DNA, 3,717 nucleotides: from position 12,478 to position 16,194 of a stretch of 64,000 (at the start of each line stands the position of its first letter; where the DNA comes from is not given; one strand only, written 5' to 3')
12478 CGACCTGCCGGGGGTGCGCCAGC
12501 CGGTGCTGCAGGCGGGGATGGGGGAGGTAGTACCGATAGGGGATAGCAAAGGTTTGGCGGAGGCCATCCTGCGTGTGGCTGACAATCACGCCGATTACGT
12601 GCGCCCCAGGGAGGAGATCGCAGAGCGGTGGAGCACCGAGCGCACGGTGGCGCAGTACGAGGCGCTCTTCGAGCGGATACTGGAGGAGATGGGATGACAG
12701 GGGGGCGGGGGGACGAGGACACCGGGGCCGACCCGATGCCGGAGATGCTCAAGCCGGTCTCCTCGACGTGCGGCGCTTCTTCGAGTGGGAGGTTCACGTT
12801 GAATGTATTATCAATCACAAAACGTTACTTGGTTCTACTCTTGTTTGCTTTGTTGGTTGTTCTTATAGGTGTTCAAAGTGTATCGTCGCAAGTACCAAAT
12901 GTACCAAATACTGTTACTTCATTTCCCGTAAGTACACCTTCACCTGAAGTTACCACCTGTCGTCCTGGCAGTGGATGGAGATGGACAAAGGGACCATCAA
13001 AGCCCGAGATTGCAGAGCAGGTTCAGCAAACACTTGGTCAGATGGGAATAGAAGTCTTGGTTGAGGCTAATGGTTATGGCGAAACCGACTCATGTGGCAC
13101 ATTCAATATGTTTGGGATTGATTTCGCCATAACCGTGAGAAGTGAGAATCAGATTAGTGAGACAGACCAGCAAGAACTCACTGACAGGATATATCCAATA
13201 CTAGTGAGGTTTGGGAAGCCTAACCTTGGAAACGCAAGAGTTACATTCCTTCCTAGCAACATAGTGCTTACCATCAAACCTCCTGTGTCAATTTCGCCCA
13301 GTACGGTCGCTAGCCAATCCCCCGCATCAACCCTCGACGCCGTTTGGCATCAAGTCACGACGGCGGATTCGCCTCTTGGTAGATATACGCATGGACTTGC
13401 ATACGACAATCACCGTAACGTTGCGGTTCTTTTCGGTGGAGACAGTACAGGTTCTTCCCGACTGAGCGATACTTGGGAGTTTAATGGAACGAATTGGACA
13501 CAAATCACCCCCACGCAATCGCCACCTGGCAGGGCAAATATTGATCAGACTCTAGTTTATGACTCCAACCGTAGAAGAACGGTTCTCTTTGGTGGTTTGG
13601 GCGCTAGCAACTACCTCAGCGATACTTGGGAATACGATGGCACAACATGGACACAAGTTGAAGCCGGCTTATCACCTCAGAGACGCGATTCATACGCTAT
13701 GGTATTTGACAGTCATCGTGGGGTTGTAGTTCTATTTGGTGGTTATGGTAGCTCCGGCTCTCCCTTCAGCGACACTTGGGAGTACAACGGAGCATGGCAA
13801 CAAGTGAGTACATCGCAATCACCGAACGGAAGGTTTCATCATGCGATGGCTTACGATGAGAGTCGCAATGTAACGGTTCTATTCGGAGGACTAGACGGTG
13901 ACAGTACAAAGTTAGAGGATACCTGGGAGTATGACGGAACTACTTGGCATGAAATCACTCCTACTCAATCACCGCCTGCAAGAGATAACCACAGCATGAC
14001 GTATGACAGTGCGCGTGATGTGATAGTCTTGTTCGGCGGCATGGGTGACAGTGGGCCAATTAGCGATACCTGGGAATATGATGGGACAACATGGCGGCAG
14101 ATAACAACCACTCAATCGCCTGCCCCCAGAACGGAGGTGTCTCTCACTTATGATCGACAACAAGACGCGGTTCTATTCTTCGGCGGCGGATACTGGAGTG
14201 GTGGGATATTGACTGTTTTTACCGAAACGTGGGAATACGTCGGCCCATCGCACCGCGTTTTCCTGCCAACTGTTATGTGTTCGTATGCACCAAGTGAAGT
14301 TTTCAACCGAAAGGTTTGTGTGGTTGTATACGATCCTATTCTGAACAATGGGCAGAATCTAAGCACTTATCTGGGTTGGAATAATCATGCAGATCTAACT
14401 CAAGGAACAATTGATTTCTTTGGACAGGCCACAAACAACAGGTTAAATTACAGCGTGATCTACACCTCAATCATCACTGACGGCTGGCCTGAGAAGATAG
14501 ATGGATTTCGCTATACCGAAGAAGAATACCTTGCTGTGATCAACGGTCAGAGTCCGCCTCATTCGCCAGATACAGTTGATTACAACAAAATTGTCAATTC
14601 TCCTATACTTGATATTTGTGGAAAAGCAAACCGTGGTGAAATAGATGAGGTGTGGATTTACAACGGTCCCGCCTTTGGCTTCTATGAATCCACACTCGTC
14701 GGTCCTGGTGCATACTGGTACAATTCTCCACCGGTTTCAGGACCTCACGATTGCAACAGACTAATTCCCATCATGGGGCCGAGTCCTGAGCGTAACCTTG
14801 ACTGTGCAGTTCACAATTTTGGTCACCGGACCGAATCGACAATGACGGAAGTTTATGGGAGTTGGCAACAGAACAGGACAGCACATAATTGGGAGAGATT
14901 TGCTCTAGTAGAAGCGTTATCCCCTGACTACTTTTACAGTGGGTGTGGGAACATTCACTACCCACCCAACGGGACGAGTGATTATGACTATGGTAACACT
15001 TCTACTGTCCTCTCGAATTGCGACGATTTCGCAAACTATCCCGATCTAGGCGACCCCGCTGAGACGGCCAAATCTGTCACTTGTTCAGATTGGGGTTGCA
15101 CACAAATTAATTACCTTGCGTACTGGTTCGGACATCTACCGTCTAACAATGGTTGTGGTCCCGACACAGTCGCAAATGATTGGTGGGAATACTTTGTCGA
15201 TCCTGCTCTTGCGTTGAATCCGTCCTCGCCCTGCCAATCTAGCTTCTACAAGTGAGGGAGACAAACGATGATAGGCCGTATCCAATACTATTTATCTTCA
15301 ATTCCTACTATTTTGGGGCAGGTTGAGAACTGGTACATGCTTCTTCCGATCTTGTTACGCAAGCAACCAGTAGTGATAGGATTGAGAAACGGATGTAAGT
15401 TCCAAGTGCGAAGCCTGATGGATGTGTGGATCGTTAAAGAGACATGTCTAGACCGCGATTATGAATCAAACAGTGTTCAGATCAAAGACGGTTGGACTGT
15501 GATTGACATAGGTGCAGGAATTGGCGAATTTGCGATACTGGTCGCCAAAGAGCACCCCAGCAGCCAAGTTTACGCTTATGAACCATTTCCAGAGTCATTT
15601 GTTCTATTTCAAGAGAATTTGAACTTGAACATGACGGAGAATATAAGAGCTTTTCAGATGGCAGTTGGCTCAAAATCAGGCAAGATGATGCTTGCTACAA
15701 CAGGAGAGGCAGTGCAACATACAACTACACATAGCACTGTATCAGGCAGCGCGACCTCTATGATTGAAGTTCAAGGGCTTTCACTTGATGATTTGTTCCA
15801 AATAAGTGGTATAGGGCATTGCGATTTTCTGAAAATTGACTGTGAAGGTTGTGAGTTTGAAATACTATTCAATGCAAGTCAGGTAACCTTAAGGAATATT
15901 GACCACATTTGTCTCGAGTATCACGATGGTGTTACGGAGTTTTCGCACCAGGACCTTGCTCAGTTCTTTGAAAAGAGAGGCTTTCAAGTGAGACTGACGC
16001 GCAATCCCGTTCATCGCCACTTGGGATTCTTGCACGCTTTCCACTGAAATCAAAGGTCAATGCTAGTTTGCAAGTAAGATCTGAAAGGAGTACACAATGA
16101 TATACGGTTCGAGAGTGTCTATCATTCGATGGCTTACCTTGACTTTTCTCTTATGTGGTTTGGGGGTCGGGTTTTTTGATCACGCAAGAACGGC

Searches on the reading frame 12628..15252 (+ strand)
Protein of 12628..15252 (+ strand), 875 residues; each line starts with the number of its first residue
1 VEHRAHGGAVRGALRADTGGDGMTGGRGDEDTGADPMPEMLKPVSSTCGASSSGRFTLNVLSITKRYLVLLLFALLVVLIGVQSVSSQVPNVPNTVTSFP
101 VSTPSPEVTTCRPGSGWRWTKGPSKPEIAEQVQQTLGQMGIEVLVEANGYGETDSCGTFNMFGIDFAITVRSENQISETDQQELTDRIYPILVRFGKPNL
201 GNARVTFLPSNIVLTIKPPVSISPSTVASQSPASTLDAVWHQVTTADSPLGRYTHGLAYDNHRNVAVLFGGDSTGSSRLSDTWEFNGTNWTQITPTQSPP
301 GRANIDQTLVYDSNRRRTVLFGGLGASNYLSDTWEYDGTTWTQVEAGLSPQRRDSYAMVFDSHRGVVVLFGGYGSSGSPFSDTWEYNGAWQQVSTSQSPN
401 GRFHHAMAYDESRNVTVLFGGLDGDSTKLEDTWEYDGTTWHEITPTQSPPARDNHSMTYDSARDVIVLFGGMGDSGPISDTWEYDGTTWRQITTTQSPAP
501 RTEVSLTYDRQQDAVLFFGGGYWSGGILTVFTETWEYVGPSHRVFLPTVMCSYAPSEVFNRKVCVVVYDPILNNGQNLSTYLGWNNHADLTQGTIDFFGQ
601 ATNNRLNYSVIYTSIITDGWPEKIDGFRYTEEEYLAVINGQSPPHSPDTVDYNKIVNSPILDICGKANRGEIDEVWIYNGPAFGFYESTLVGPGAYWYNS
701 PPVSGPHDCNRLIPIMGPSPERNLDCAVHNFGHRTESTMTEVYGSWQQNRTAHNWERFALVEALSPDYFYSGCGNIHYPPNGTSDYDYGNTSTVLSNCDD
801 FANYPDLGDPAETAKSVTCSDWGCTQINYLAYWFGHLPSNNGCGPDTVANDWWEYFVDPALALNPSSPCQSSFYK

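Call 22: search_protein_families(library=pfam, proteins=[window:12628-15252:+], max_evalue=0.001)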
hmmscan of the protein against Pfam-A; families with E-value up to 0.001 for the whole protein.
window:12628-15252:+ (875 aa): 5 families
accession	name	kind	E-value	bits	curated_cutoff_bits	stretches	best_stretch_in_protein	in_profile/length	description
PF24681.1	Kelch_KLHDC2_KLHL20_DRC7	-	1.7e-38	132.6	50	2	389-522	37-173/221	KLHDC2/KLHL20/DRC7 Kelch-repeats domain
PF13418.12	Kelch_4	-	4.4e-26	91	21.6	2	451-495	1-45/49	Galactose oxidase, central domain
PF24981.1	Beta-prop_ATRN-LZTR1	-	4.5e-26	92.2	50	2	388-521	25-168/289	Attractin/LZTR1 beta-propeller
PF13415.12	Kelch_3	-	1.2e-25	89.5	22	2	417-460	5-48/48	Galactose oxidase, central domain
PF01344.31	Kelch_1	-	0.00014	21.8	20.1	0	362-394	9-43/46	Kelch motif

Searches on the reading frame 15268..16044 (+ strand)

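Call 22: search_protein_families(library=pfam, proteins=[window:15268-16044:+], max_evalue=0.001)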
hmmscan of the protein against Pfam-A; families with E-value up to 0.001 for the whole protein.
window:15268-16044:+ (259 aa): 5 families
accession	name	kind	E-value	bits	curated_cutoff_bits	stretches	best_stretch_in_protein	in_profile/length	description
PF05050.19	Methyltransf_21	-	2.1e-20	74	22.7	1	80-241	1-173/173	Methyltransferase FkbM domain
PF02475.24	TRM5-TYW2_MTfase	-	1.9e-10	41.4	28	1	41-126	6-88/164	TRM5/TYW2 methyltransferase domain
PF13489.12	Methyltransf_23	-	2e-06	28.1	27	1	73-242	21-162/164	Methyltransferase domain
PF05575.17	V_cholerae_RfbT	-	3.6e-05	23.7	27.9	1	72-229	77-239/286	Vibrio cholerae RfbT protein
PF05175.20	MTS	-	5.6e-05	23.3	23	1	77-135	34-92/170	Methyltransferase small domain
